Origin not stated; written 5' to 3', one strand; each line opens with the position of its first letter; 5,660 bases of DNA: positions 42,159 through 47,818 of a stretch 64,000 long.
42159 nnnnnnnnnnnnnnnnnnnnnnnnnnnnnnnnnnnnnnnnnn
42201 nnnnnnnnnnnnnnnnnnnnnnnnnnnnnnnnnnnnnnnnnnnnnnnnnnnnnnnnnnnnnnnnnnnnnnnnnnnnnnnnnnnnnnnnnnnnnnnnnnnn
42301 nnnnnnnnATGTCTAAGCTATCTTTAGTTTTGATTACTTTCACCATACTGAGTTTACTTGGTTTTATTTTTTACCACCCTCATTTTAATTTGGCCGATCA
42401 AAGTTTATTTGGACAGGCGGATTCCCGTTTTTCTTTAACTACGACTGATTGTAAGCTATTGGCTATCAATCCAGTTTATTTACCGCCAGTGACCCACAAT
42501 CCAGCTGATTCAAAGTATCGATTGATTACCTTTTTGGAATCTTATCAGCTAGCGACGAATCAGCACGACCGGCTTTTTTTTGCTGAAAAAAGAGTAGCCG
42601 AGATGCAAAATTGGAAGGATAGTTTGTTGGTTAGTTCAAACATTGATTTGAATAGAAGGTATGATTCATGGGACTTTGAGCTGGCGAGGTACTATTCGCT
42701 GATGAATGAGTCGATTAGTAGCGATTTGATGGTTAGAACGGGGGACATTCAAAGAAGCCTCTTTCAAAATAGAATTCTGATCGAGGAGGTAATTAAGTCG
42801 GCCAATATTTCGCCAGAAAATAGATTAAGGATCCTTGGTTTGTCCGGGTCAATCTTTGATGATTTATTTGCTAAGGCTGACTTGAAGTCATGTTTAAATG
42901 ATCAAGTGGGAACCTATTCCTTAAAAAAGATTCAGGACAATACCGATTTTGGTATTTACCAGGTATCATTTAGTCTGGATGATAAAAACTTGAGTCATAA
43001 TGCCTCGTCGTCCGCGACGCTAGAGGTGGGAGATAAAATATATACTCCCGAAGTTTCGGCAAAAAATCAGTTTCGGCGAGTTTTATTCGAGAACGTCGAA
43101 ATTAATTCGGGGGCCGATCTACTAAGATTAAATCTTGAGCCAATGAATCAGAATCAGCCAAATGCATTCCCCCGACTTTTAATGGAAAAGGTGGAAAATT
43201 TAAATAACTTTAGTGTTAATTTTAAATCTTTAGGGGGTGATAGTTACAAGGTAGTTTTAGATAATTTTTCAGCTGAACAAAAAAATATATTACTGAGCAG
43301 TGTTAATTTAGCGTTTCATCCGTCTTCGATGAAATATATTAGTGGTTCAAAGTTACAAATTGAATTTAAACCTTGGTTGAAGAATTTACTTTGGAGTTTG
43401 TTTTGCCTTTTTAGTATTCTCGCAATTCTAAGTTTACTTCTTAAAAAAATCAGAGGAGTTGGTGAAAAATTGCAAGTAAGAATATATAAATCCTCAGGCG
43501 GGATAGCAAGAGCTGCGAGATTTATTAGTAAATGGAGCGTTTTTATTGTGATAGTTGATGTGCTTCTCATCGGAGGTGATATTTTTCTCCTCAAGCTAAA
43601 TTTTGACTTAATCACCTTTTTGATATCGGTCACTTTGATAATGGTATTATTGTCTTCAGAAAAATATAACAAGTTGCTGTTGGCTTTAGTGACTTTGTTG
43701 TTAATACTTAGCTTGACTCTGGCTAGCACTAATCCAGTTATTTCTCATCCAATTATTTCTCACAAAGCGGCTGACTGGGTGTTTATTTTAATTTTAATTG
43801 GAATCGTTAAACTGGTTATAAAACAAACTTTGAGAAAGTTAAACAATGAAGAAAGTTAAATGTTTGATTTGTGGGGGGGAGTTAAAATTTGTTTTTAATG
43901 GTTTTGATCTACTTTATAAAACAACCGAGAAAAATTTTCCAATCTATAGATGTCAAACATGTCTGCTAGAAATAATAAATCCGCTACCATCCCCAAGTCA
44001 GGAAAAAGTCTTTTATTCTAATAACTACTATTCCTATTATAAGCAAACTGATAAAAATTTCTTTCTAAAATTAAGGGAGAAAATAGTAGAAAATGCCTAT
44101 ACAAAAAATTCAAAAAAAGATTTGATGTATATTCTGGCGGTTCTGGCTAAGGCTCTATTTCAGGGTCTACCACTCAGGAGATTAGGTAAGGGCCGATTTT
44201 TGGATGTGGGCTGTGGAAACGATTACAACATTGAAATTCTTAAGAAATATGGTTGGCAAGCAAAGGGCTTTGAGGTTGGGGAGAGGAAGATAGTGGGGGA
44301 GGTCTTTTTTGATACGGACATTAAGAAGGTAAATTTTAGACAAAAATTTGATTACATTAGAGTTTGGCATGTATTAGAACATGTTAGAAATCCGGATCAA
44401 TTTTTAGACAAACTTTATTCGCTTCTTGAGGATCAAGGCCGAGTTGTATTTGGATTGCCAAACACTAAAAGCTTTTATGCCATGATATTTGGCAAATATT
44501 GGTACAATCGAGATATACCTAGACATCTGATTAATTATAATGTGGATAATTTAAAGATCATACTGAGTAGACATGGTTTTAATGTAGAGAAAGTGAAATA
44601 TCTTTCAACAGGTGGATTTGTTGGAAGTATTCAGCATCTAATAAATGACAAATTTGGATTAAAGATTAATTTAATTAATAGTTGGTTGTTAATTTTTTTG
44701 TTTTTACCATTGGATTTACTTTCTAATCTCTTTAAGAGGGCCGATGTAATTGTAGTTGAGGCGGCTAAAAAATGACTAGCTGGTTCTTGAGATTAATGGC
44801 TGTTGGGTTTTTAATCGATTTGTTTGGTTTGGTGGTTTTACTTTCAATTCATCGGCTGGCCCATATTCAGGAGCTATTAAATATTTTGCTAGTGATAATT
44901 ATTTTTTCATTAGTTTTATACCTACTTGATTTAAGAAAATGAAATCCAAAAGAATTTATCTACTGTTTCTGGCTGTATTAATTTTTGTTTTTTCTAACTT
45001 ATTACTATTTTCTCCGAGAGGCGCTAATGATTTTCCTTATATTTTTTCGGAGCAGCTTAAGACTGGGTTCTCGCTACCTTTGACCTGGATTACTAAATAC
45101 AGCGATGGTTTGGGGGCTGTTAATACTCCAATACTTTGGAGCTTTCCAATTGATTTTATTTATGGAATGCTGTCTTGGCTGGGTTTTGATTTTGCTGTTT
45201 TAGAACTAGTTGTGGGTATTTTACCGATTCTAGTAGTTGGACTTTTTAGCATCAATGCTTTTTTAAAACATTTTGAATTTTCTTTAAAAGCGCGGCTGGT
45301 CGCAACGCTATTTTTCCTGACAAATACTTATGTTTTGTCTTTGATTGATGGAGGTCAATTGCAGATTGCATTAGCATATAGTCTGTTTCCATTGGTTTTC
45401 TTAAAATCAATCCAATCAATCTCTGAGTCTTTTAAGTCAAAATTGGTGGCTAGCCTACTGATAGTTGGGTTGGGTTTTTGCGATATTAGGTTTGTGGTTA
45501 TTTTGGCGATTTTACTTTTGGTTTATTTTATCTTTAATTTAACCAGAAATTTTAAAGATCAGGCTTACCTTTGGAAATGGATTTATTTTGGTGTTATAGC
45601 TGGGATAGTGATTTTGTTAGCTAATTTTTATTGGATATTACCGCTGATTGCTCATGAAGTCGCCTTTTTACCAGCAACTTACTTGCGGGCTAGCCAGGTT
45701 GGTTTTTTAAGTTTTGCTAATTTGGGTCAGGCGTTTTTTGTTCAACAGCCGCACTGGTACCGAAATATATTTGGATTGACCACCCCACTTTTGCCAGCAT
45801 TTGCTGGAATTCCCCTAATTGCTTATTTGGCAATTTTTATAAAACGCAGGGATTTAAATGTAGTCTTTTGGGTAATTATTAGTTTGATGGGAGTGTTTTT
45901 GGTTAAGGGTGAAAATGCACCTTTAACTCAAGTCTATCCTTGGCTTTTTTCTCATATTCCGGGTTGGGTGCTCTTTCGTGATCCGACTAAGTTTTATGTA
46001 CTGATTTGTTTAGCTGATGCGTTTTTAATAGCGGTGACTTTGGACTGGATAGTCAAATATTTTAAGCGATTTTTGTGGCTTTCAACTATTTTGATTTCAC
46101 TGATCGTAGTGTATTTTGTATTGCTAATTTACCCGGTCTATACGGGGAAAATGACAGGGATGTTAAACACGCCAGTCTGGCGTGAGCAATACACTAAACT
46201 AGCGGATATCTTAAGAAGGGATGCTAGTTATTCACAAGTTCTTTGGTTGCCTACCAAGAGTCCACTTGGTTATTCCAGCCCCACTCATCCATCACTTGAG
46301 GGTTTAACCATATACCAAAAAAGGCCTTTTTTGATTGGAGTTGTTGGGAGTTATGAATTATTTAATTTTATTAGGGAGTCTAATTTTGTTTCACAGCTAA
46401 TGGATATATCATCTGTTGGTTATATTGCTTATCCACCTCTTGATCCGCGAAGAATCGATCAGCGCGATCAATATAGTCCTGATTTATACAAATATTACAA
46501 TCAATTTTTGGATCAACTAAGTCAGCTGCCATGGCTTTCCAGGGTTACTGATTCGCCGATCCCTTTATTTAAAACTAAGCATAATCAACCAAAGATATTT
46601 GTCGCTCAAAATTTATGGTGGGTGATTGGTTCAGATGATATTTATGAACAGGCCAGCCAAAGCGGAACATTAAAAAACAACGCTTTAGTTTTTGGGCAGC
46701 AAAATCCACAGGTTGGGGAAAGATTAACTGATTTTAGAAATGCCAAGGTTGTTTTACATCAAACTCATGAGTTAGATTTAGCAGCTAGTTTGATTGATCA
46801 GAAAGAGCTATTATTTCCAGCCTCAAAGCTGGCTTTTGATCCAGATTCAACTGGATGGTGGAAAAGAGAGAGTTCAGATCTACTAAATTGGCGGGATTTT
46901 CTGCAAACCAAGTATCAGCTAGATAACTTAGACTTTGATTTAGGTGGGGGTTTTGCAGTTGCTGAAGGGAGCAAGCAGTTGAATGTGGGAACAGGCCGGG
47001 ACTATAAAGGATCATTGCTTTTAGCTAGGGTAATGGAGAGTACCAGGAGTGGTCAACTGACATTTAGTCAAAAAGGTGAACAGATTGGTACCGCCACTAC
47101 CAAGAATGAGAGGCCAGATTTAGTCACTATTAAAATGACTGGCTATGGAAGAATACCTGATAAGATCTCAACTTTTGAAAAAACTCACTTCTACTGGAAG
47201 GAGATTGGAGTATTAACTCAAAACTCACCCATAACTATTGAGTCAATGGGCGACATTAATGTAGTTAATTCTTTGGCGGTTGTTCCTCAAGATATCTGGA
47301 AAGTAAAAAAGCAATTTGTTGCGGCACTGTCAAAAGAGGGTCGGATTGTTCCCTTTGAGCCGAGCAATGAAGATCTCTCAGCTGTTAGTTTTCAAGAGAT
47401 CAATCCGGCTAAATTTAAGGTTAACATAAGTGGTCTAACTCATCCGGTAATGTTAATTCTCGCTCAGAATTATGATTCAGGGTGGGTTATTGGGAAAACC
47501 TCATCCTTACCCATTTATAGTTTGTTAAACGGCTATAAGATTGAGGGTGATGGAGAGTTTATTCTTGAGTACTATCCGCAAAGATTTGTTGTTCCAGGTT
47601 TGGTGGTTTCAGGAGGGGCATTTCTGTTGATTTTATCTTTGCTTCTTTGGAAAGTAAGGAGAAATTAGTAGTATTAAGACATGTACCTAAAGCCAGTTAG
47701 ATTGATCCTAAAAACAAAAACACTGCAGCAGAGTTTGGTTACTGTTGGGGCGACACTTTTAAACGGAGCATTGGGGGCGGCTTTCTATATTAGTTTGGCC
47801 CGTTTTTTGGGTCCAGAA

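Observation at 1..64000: A >60-kb uninterrupted glycosylation super-island with >50 glycan-assembly genes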

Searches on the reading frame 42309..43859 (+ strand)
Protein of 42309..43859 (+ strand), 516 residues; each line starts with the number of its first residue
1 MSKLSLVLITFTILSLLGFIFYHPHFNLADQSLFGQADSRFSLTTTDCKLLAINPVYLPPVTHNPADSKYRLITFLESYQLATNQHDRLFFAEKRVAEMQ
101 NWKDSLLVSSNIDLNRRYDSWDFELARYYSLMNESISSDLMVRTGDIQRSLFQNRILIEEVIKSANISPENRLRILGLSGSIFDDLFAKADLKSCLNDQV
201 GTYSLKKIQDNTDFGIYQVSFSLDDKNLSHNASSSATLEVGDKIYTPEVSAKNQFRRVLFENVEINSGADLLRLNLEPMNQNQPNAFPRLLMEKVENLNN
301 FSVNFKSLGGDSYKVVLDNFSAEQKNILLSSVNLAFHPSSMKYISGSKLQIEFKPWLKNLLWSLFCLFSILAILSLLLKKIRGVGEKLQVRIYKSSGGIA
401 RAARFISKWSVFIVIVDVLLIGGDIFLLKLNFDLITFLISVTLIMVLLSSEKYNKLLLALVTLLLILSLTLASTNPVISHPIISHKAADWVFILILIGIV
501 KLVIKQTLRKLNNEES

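Call 7: search_protein_families(library=pfam, proteins=[window:42309-43859:+], max_evalue=0.01)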
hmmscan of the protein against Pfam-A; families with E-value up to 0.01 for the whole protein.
window:42309-43859:+ (516 aa): 0 families

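Call 15: search_protein_families(library=pfam, proteins=[window:42309-43859:+], max_evalue=10)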
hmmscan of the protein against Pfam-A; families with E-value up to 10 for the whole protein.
window:42309-43859:+ (516 aa): 2 families
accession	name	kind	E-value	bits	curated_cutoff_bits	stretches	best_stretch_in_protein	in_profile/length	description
PF23861.1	Ribophorin_II_2nd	-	0.03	14.9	23.4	1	188-239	52-104/105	Ribophorin II second domain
PF09843.14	DUF2070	-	0.47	9.1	30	1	329-511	19-183/561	Predicted membrane protein (DUF2070)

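Call 22: search_protein_families(library=ncbifam, proteins=[window:42309-43859:+], max_evalue=1)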
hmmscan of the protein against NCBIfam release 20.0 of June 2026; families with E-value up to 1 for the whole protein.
window:42309-43859:+ (516 aa): 0 families

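Call 50: search_solved_structures(query=window:42309-43859:+, max_evalue=1)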
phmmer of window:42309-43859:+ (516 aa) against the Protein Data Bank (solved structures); distinct sequences matched with E-value up to 1: 1.
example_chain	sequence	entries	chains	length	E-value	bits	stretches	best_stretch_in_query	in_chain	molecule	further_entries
6aye_A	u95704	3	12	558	0.54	12.3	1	361-470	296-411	Mucolipin-3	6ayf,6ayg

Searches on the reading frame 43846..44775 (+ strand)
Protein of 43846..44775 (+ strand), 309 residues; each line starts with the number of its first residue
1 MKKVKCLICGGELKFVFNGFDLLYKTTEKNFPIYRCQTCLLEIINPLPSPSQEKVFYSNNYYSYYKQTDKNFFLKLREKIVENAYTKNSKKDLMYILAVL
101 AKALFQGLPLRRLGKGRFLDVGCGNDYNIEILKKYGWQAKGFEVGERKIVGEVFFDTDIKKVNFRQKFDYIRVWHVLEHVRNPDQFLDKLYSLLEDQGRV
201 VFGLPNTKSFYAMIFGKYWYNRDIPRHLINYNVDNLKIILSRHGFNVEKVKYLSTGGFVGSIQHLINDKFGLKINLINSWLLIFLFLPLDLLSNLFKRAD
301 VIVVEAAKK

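Call 7: search_protein_families(library=pfam, proteins=[window:43846-44775:+], max_evalue=0.01)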
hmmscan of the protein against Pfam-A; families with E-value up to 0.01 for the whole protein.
window:43846-44775:+ (309 aa): 7 families
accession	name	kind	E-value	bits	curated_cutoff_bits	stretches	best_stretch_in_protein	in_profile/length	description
PF13489.12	Methyltransf_23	-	7e-23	81.6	27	1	108-249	16-163/164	Methyltransferase domain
PF08241.18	Methyltransf_11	-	2.5e-08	34.9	21.2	1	119-202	1-95/95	Methyltransferase domain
PF08242.18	Methyltransf_12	-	1.6e-06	29.1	30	1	119-200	1-98/98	Methyltransferase domain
PF13847.12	Methyltransf_31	-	1.1e-05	25.6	27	1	156-206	60-113/145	Methyltransferase domain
PF07021.18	MetW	-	3.6e-05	23.9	21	1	117-206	16-111/193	Methionine biosynthesis protein MetW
PF13649.12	Methyltransf_25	-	0.00081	20.5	27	0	119-198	2-97/97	Methyltransferase domain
PF07757.19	AdoMet_MTase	-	0.00086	20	27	1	76-152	18-99/115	Predicted AdoMet-dependent methyltransferase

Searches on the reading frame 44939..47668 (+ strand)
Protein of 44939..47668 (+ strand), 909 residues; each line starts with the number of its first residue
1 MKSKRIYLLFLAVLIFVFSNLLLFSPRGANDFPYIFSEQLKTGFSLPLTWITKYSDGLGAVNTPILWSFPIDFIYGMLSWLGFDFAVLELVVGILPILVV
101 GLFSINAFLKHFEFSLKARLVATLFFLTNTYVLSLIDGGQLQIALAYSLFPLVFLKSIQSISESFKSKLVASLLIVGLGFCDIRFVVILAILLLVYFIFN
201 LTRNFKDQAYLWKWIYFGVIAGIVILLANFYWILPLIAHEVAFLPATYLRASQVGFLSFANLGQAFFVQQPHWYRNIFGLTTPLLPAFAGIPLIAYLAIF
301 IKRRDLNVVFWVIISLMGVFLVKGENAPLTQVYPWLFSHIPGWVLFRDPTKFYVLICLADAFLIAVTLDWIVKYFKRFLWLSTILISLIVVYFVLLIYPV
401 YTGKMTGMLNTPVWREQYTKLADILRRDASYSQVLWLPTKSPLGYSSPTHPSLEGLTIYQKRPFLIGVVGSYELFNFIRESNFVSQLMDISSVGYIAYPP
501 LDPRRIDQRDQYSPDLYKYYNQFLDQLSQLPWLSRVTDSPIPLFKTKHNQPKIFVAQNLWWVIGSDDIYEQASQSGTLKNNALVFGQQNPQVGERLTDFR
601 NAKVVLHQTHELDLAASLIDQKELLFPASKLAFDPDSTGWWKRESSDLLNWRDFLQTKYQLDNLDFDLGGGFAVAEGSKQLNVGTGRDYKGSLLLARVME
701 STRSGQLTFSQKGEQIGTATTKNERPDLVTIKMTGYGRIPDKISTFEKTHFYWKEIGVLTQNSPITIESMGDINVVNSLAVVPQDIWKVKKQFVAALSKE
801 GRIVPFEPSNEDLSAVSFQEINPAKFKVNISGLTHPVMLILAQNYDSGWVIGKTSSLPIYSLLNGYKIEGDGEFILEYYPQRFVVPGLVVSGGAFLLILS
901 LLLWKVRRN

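Call 7: search_protein_families(library=pfam, proteins=[window:44939-47668:+], max_evalue=0.01)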
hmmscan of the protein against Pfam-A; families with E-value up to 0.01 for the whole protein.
window:44939-47668:+ (909 aa): 0 families

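Call 15: search_protein_families(library=pfam, proteins=[window:44939-47668:+], max_evalue=10)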
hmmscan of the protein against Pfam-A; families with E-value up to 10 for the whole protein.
window:44939-47668:+ (909 aa): 1 family
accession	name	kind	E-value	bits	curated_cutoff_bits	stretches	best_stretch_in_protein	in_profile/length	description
PF13800.11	Sigma_reg_N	-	2.9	8.7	26.3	1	371-406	3-38/91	Sigma factor regulator N-terminal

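Call 22: search_protein_families(library=ncbifam, proteins=[window:44939-47668:+], max_evalue=1)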
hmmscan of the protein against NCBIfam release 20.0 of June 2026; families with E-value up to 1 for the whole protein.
window:44939-47668:+ (909 aa): 1 family
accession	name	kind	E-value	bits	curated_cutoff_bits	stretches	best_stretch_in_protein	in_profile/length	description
NF053599.1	transp_MmpA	equivalog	3.8e-10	39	210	1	298-456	266-418/543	MmpA family trehalose lipid delivery protein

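Call 25: find_homologous_proteins(query=window:44939-47668:+)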
Query window:44939-47668:+ (909 aa): 156 proteins with E <= 0.001 among 8000 candidates; the best 120 are listed.
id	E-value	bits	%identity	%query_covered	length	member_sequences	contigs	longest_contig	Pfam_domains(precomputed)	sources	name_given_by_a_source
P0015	0.0e+0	2054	100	100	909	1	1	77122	-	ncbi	-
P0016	4.5e-259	881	46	99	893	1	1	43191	-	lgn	-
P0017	1.9e-252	859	44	99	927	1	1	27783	-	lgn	-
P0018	4.6e-236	805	43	100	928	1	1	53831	-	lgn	-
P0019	5.6e-236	804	43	98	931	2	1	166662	-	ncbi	-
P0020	6.7e-235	801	41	100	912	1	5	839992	-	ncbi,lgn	-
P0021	1.4e-233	796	42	100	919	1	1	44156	-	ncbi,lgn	-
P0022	2.8e-233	795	45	95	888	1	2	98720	-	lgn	-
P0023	2.2e-232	792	42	95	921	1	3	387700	-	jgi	jgi:hypothetical protein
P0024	5.2e-232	791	42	99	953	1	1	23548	-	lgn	-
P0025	8.5e-229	780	43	98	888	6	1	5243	-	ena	-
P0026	2.7e-227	776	42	97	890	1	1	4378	-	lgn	-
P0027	6.1e-227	774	42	100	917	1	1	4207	-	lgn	-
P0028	7.2e-227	774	42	97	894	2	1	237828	-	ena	-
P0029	9.5e-224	764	40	98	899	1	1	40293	-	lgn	-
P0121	1.5e-49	187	29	64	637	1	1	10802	PF10131.16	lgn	-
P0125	1.0e-47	181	28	65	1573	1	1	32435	PF09586.17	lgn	-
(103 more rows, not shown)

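Call 31: search_solved_structures(query=A2, max_evalue=1)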
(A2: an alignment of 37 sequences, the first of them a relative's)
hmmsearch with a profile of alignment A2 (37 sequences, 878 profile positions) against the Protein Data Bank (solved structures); distinct sequences matched with E-value up to 1: 0.

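Call 35: find_related_loci(query=A2, collection=genome_contigs, flank=10000)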
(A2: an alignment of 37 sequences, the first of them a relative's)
Query A2 (909 aa) in genome_contigs; peptide patterns used: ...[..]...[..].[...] (x = any residue, [..] = any of these).
160 stretches matched a pattern; 152 encode a relative of the query (tblastn E <= 1e-3); the best 80 are kept; 80 distinct loci.
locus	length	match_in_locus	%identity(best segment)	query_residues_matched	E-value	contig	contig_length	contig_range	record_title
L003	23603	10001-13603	44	4-891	0e+0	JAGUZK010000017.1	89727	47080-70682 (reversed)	MAG: Candidatus Woesebacteria bacterium isolate DeMMO6_59 c_000000024226, whole genome shotgun sequence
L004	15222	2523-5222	43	13-902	0e+0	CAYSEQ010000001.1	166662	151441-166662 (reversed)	MAG TPA_asm: uncultured Gammaproteobacteria bacterium isolate binchicken_co30_31 genome assembly, contig: NODE_108_lengt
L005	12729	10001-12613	43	1-894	0e+0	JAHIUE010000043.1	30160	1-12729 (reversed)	MAG: Patescibacteria group bacterium isolate MM_PC_MetaG.mb.24 MM_PC_MetaG.mb.24_k141_772473, whole genome shotgun seque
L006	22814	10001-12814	41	26-909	0e+0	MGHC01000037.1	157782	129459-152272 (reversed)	MAG: Candidatus Woesebacteria bacterium RIFCSPLOWO2_01_FULL_39_10 rifcsplowo2_01_scaffold_970, whole genome shotgun sequ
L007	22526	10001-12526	43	29-892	0e+0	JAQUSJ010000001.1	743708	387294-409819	MAG: Candidatus Daviesbacteria bacterium isolate STD1_94 NODE_9_length_743708_cov_15.213565_Sandtown_D1, whole genome sh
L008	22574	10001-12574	43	29-892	0e+0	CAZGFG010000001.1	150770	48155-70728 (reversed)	MAG TPA_asm: uncultured Gammaproteobacteria bacterium isolate binchicken_co125_1135 genome assembly, contig: NODE_224_le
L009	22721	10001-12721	39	7-907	0e+0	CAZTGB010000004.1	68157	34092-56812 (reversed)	MAG TPA_asm: uncultured Gammaproteobacteria bacterium isolate SRP090828_co3_120 genome assembly, contig: NODE_25_length_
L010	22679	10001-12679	40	18-903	0e+0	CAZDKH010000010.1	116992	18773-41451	MAG TPA_asm: uncultured Gammaproteobacteria bacterium isolate SRP231805_co4_168 genome assembly, contig: k141_446705, wh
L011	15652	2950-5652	41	20-904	0e+0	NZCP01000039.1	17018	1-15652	MAG: Candidatus Woesebacteria bacterium isolate ARS1183 MHASMcontig_196745, whole genome shotgun sequence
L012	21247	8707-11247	41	17-892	0e+0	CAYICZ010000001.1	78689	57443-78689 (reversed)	MAG TPA_asm: uncultured Gammaproteobacteria bacterium isolate ERP119705_co18_1 genome assembly, contig: NODE_196_length_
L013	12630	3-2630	40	12-889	0e+0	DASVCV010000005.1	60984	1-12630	MAG TPA_asm: Patescibacteria group bacterium isolate SMAG_U2016 k141_454622, whole genome shotgun sequence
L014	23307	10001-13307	39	4-908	0e+0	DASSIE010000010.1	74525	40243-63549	MAG TPA_asm: Patescibacteria group bacterium isolate SMAG_U1079 k141_510940, whole genome shotgun sequence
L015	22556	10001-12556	41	26-891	0e+0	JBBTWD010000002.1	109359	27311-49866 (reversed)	MAG: Patescibacteria group bacterium isolate H43-bin018_1 H43_bin018_1_000000000002, whole genome shotgun sequence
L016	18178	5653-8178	43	29-892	0e+0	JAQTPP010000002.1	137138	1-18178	MAG: Candidatus Daviesbacteria bacterium isolate STB_119 NODE_302_length_137138_cov_5.464744_Sandtown_B, whole genome sh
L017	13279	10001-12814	39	17-907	0e+0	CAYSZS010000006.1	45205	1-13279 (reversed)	MAG TPA_asm: uncultured Gammaproteobacteria bacterium isolate SRP050083_co1_18 genome assembly, contig: NODE_230_length_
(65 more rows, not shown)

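Call 57: predict_structure(alignment_id=A3)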
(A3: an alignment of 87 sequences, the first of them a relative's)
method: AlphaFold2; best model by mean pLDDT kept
length: 909 residues; sequences in the alignment: 87
mean_pLDDT: 95.0   pTM: 0.93
mean pLDDT of the five models: 95.0, 94.4, 94.2, 94.2, 94.1
residues with pLDDT >= 90: 843; 70-90: 52; 50-70: 13; < 50: 1
segments of 3 or more residues with pLDDT < 50: none
pLDDT, mean of each block of 10 residues (from residue 1): 89 95 91 94 95 84 94 97 96 97 98 98 98 97 98 98 96 98 98 98 93 98 98 92 78 94 98 90 97 98 97 98 97 96 94 98 98 96 97 97 93 95 97 96 95 94 95 93 96 97 68 84 96 97 97 96 95 85 96 95 97 97 95 95 95 97 96 98 90 98 98 97 97 94 97 98 96 98 98 98 93 90 97 96 96 97 97 98 97 96 85
secondary structure, 60 per line:
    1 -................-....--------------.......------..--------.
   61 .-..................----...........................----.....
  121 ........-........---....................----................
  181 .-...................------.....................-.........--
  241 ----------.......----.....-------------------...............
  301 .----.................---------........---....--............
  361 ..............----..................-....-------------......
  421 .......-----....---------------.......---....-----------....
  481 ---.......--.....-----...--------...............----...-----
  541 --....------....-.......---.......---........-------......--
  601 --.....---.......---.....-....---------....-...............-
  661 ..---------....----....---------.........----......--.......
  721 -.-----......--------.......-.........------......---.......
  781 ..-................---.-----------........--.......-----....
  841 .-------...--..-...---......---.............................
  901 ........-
elements in order (helices of 4 or more, strands of 3 or more residues): H2-17 H19-22 H37-43 H63-80 H85-111 H116-128 H130-137 H141-160 H165-181 H183-201 H208-228 H230-238 H251-257 H262-266 H286-301 H306-322 H332-339 H343-346 H349-374 H379-396 H398-401 H415-427 E433-436 E452-454 H455-458 H462-465 H477-480 H484-490 E493-497 H514-528 E533-535 E543-546 E553-556 E558-564 H568-574 E581-585 H593-598 E603-607 H611-617 H627-630 E640-643 H645-659 E672-675 E680-683 E693-701 E706-711 E714-720 E728-733 E742-748 E750-758 E765-770 E774-782 H784-799 E815-822 E825-831 E837-841 E849-851 E857-859 E863-868 E872-878 H879-908

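Call 70: search_protein_families(library=pfam, proteins=[P0121, P0125], max_evalue=0.001)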
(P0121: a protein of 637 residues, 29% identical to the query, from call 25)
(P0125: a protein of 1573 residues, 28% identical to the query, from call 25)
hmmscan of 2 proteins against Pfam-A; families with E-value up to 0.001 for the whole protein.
P0121 (637 aa): 1 family
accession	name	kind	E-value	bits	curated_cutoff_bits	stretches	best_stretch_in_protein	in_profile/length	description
PF10131.15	PTPS_related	-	3.8e-07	29.4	26.4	1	83-316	25-248/621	6-pyruvoyl-tetrahydropterin synthase related domain; membrane protein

P0125 (1573 aa): 0 families
